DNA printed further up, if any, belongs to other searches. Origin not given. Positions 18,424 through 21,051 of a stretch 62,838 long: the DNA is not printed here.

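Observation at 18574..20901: HTH + ATP-cone + catalytically dead NrdD paralog directly upstream of the intact nrdD-nrdG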

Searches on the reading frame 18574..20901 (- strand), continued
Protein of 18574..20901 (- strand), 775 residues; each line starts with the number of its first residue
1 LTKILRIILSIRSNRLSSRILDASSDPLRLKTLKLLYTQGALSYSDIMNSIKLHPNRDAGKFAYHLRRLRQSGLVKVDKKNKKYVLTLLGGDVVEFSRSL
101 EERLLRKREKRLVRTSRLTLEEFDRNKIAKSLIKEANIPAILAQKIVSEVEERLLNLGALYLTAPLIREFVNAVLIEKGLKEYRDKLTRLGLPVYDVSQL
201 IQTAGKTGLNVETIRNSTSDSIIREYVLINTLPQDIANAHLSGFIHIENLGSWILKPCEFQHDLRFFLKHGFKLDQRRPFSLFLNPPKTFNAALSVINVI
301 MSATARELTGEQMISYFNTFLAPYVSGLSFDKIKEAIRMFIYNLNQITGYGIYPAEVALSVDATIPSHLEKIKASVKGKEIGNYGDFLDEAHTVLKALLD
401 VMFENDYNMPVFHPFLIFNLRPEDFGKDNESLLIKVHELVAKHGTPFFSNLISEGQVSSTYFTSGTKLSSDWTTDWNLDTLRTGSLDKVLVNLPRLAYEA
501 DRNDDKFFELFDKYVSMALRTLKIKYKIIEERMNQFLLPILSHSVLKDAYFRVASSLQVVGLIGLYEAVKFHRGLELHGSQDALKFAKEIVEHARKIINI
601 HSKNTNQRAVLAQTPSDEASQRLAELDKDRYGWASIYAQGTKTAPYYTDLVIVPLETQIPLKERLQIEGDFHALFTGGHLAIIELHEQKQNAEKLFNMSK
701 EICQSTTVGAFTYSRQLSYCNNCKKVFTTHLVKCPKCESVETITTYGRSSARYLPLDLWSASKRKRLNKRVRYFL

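Call 53: fold_search(model_id=the predicted structure, library=pdb)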
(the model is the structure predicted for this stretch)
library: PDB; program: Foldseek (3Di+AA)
matches with E <= 10: 954; with E <= 0.001: 81
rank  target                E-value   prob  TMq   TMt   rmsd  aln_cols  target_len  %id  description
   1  8p23_B                3.0e-30  1.00  0.58  0.63  10.8       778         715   17  Cryo-EM structure of the anaerobic ribonucleotide reductase from Prevotella copri in its dimeric, ATP/CTP-bound state (released 2023-08-30)
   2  8p2s_B                5.8e-30  1.00  0.60  0.70   6.6       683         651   18  Cryo-EM structure of the anaerobic ribonucleotide reductase from Prevotella copri in its dimeric, ATP/dTTP/GTP-bound s (released 2023-09-13)
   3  9dca_A                2.8e-28  1.00  0.58  0.64  11.1       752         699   17  S. thermophilus class III ribonucleotide reductase with ATP and TTP (released 2025-12-17)
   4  8p39_B                3.8e-28  1.00  0.61  0.72   6.1       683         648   17  Cryo-EM structure of the anaerobic ribonucleotide reductase from Prevotella copri in its dimeric, dGTP/ATP-bound state (released 2023-09-13)
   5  9dca_B                4.0e-28  1.00  0.58  0.64  11.5       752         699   18  S. thermophilus class III ribonucleotide reductase with ATP and TTP (released 2025-12-17)
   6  9dau_B                1.5e-27  1.00  0.58  0.64  11.1       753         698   18  S. thermophilus class III ribonucleotide reductase with dATP and TTP (released 2025-12-17)
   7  9dau_A                1.6e-27  1.00  0.58  0.64  13.5       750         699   18  S. thermophilus class III ribonucleotide reductase with dATP and TTP (released 2025-12-17)
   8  8p2c_A                1.9e-27  1.00  0.54  0.63   8.5       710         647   16  Cryo-EM structure of the anaerobic ribonucleotide reductase from Prevotella copri in its tetrameric state produced in  (released 2023-09-13)
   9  9d3x_B                2.2e-27  1.00  0.58  0.63  13.4       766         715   18  Crystal structure of S. thermophilus class III ribonucleotide reductase bound to dATP (released 2025-12-17)
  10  9d3x_A                1.3e-26  1.00  0.55  0.62  11.6       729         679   18  Crystal structure of S. thermophilus class III ribonucleotide reductase bound to dATP (released 2025-12-17)
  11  8p28_A                1.4e-26  1.00  0.54  0.64   8.4       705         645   17  Cryo-EM structure of the anaerobic ribonucleotide reductase from Prevotella copri in its tetrameric, dATP-bound state (released 2023-08-30)
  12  4u3e_B                3.6e-26  1.00  0.61  0.76   5.8       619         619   17  Anaerobic ribonucleotide reductase (released 2014-09-03)
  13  8p28_B                3.1e-25  1.00  0.51  0.61  11.7       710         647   16  Cryo-EM structure of the anaerobic ribonucleotide reductase from Prevotella copri in its tetrameric, dATP-bound state (released 2023-08-30)
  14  8p23_A                4.0e-25  1.00  0.55  0.62  11.8       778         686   15  Cryo-EM structure of the anaerobic ribonucleotide reductase from Prevotella copri in its dimeric, ATP/CTP-bound state (released 2023-08-30)
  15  4coj_B                7.7e-25  1.00  0.58  0.74   7.6       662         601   16  Crystal structure of the anaerobic ribonucleotide reductase from Thermotoga maritima in complex with dATP and CTP (released 2015-05-06)
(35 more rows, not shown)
